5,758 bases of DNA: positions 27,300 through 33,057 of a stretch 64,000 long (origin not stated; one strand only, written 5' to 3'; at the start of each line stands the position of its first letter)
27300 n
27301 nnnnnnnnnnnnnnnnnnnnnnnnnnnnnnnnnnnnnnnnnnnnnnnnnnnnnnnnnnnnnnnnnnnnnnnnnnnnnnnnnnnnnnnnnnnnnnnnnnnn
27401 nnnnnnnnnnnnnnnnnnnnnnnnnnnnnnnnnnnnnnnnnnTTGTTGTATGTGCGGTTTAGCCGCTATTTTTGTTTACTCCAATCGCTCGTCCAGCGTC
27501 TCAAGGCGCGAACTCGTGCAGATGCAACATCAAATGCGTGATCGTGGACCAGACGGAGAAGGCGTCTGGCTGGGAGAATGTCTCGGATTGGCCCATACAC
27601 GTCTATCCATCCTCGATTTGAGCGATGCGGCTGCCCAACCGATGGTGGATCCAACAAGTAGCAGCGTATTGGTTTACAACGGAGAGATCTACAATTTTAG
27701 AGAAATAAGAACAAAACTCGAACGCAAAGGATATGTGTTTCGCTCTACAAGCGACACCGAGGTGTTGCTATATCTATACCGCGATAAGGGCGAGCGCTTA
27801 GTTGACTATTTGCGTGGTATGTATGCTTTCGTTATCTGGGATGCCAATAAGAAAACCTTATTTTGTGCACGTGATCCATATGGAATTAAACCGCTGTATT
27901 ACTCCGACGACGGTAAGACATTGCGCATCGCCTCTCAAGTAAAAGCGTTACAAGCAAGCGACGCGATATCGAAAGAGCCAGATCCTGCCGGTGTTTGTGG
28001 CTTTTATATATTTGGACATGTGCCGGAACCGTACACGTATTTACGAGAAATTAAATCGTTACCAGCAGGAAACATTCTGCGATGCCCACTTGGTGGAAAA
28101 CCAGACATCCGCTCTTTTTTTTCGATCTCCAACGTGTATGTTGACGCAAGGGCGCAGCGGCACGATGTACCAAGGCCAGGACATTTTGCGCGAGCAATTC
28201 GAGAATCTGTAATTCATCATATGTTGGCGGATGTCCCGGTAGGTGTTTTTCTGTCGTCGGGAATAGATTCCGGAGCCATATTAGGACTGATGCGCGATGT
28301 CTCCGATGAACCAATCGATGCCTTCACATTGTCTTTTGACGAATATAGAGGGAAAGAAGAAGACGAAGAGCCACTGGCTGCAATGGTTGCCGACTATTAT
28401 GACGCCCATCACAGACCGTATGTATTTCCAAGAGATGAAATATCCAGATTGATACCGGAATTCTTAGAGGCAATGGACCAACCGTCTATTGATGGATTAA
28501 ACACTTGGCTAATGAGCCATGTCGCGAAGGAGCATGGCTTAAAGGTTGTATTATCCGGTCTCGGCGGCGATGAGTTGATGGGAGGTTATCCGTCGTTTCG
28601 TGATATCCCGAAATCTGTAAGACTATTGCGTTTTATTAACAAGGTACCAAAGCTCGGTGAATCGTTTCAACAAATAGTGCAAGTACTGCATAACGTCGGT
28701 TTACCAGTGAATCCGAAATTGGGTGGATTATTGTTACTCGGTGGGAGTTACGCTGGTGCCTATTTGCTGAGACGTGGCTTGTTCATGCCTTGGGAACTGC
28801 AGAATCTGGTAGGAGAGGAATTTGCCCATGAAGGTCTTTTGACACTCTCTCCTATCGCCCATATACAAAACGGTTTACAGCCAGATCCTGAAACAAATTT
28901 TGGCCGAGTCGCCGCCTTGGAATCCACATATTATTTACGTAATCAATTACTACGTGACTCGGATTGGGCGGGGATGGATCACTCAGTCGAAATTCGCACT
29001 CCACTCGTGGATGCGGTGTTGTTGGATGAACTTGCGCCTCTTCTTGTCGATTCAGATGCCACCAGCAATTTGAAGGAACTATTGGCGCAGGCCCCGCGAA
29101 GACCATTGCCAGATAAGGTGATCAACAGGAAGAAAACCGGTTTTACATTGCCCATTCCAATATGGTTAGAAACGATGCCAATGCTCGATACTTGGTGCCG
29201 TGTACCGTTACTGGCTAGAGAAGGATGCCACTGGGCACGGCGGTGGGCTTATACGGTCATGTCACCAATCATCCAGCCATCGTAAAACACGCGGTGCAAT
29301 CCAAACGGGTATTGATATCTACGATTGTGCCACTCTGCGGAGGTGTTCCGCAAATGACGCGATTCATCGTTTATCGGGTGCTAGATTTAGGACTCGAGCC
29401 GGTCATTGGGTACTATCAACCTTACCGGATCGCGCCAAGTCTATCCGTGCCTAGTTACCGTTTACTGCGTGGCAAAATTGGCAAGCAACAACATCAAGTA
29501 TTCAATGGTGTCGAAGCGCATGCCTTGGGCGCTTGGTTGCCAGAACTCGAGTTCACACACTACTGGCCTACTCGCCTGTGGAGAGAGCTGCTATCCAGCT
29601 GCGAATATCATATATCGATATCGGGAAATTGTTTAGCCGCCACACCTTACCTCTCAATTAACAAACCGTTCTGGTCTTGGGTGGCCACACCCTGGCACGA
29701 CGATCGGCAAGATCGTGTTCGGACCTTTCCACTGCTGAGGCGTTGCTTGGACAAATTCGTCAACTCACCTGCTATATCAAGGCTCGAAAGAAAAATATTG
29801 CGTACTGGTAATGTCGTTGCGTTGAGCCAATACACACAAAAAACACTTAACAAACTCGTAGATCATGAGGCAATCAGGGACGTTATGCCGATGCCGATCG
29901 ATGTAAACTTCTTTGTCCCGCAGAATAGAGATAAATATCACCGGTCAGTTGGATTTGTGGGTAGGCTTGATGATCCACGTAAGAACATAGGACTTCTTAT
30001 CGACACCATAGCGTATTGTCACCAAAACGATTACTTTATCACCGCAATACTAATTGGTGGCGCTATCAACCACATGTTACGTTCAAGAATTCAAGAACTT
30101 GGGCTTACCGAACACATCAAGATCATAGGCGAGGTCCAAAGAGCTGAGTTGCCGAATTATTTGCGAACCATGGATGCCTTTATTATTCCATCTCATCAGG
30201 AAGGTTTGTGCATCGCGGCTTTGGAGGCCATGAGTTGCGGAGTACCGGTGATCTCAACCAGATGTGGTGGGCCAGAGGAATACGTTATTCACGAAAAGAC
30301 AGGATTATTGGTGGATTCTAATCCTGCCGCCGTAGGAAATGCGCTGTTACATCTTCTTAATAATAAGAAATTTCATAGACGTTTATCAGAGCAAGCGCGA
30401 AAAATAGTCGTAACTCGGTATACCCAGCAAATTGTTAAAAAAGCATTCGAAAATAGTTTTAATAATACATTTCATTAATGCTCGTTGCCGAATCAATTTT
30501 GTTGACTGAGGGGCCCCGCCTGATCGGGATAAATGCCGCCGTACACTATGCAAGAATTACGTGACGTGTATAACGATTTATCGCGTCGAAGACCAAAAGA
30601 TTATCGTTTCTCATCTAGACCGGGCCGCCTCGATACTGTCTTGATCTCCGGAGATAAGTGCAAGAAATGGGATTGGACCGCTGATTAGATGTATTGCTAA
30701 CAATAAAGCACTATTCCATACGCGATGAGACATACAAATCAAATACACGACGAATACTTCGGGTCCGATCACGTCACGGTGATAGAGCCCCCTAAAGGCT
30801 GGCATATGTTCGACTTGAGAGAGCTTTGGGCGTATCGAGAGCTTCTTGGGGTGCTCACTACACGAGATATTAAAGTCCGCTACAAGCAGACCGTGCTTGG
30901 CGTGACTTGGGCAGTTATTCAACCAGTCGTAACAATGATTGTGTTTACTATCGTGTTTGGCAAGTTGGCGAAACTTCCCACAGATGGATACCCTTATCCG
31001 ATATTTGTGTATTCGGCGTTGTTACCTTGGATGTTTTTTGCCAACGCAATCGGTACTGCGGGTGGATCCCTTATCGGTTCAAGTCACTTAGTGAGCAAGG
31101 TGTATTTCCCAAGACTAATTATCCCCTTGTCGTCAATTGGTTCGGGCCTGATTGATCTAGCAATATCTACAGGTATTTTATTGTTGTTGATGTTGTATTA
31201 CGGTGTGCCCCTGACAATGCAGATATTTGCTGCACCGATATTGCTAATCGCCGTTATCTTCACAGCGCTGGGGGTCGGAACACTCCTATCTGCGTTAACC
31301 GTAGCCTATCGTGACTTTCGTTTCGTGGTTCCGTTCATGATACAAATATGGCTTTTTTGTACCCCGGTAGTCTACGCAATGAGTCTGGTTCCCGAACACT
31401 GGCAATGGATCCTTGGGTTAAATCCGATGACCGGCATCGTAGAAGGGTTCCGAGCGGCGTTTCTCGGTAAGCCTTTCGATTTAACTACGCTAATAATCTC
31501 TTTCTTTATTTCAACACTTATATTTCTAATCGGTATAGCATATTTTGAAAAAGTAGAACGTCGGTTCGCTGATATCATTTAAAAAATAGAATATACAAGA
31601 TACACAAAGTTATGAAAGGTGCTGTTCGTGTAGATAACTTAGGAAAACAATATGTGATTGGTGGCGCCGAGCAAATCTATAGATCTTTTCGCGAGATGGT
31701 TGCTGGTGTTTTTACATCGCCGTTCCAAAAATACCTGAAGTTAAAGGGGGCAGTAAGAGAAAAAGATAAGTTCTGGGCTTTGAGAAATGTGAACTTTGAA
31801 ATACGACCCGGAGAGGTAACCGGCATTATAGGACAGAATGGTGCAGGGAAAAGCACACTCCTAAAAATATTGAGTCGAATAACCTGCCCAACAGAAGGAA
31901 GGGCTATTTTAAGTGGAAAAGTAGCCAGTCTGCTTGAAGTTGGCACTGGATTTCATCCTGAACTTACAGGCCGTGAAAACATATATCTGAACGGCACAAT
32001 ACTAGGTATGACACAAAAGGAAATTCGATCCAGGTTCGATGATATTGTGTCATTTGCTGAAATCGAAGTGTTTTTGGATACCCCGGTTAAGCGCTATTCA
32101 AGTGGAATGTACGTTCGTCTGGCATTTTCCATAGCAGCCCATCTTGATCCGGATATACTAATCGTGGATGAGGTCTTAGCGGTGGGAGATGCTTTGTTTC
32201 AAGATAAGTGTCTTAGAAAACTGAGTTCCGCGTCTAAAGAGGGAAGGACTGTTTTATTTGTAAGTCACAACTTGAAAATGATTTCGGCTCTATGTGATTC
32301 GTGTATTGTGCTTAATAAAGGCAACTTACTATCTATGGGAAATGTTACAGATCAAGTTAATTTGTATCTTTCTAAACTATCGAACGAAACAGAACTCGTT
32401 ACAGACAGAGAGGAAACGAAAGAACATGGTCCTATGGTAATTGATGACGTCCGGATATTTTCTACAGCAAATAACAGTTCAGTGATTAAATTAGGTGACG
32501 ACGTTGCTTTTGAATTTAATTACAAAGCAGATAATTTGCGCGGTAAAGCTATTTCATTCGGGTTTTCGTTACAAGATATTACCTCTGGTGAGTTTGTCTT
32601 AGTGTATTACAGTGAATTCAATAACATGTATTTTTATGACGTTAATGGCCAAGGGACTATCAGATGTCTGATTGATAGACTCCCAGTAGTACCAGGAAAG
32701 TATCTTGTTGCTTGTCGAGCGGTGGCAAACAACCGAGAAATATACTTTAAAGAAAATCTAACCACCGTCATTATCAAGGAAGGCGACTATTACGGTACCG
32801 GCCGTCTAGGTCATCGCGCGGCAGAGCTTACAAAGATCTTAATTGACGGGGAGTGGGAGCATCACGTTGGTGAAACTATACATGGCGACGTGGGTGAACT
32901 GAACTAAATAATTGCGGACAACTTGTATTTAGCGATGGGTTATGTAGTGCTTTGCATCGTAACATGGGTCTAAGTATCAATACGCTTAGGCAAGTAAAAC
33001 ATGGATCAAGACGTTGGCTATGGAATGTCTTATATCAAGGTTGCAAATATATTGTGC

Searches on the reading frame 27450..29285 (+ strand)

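Call 3: search_protein_families(library=pfam, proteins=[window:27450-29285:+], max_evalue=0.01)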
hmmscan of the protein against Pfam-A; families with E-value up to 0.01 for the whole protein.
window:27450-29285:+ (611 aa): 4 families
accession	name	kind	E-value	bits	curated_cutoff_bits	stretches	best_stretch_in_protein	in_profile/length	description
PF00733.27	Asn_synthase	-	3e-53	182.1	21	1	246-582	2-303/354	Asparagine synthase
PF13537.11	GATase_7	-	3e-44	150.4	25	1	49-168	1-122/123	Glutamine amidotransferase domain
PF13522.11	GATase_6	-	4.6e-41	140.3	27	1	34-162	1-129/130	Glutamine amidotransferase domain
PF12481.13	DUF3700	-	1.1e-06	28.7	27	1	115-182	123-191/228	Aluminium induced protein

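Call 39: search_protein_families(library=ncbifam, proteins=[window:27450-29285:+], max_evalue=0.01)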
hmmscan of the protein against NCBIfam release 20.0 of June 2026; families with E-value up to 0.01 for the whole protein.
window:27450-29285:+ (611 aa): 8 families
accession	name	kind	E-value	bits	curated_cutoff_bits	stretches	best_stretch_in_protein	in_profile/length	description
TIGR01536.1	asn_synth_AEB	equivalog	5.3e-111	372.2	267.1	1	2-565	1-517/517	asparagine synthase (glutamine-hydrolyzing)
TIGR03108.1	eps_aminotran_1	hypoth_equivalog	3.8e-104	349.6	816.9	1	1-574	1-570/628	XrtA/PEP-CTERM system amidotransferase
TIGR03104.1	trio_amidotrans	equivalog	3.6e-95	319.4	570.1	2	1-383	1-383/589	N-acetylglutaminylglutamine amidotransferase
NF006949.0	PRK09431.1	equivalog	9.8e-75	252.1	499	2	1-170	1-168/554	asparagine synthase B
NF033535.1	lass_lactam_cya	exception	1.7e-50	172.3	525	1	1-416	1-417/668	lasso peptide isopeptide bond-forming cyclase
TIGR01134.1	purF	equivalog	4.7e-16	59.2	350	1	46-176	67-208/432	amidophosphoribosyltransferase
TIGR01135.1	glmS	equivalog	1e-12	47.4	418.05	1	45-167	66-197/607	glutamine--fructose-6-phosphate transaminase (isomerizing)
NF001484.0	PRK00331.1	subfamily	1.7e-12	46.6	381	1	43-167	65-198/601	isomerizing glutamine--fructose-6-phosphate transaminase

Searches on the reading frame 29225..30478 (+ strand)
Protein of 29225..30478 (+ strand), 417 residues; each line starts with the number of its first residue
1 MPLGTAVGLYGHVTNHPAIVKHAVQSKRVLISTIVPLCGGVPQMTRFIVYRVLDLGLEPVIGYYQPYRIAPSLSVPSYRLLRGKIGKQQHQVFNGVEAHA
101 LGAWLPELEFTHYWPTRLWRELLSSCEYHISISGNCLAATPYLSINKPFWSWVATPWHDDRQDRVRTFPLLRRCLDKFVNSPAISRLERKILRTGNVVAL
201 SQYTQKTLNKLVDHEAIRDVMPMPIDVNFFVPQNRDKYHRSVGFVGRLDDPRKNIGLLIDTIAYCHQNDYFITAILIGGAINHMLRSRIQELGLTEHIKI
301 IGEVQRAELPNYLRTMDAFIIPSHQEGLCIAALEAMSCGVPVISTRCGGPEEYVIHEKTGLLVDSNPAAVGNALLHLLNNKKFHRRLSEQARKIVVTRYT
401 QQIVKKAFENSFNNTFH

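Call 23: search_protein_families(library=pfam, proteins=[window:29225-30478:+], max_evalue=0.001)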
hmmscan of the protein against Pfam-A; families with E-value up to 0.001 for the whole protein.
window:29225-30478:+ (417 aa): 4 families
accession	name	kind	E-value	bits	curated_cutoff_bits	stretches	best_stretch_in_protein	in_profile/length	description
PF00534.26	Glycos_transf_1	-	7.8e-36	123.6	26.4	1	236-393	12-171/172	Glycosyl transferases group 1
PF13692.12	Glyco_trans_1_4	-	3.1e-32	112.2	27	1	240-380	2-142/142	Glycosyl transferases group 1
PF20706.3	GT4-conflict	-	5.7e-08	32.6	26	1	187-349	139-315/385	Family 4 Glycosyltransferase in conflict systems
PF13524.12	Glyco_trans_1_2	-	0.0003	21.2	25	1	297-400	28-134/144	Glycosyl transferase-like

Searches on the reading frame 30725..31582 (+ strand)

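Call 23: search_protein_families(library=pfam, proteins=[window:30725-31582:+], max_evalue=0.001)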
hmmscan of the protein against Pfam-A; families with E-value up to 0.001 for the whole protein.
window:30725-31582:+ (285 aa): 2 families
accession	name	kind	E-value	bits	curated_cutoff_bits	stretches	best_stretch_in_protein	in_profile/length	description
PF01061.29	ABC2_membrane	-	1.3e-23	84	26.9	1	41-246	3-210/211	ABC-2 type transporter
PF12698.13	ABC2_membrane_3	-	0.00047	19.8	31.6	1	138-271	212-345/347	ABC-2 family transporter protein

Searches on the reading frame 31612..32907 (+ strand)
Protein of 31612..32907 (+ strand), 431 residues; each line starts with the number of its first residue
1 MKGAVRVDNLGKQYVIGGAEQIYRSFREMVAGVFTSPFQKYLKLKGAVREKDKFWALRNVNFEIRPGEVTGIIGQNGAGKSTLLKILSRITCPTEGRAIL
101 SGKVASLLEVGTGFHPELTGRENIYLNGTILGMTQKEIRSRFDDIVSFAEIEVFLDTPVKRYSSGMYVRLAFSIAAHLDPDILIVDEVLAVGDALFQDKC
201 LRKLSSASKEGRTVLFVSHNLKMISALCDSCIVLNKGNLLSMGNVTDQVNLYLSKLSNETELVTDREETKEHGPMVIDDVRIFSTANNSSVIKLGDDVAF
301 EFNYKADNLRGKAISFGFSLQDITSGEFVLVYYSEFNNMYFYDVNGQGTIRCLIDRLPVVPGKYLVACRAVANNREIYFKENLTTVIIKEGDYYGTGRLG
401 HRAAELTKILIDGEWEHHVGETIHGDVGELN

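Call 23: search_protein_families(library=pfam, proteins=[window:31612-32907:+], max_evalue=0.001)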
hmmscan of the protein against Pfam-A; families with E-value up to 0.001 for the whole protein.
window:31612-32907:+ (431 aa): 4 families
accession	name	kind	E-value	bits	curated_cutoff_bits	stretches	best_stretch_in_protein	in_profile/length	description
PF00005.33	ABC_tran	-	3.3e-21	76.8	25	1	57-188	1-135/137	ABC transporter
PF13304.12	AAA_21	-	1.7e-07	32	27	1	69-164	1-83/304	AAA domain, putative AbiEii toxin, Type IV TA system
PF13476.12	AAA_23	-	0.00011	23.3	27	1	58-87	11-39/201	AAA domain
PF13555.12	AAA_29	-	0.00016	21.8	27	1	60-95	15-50/61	P-loop containing region of AAA domain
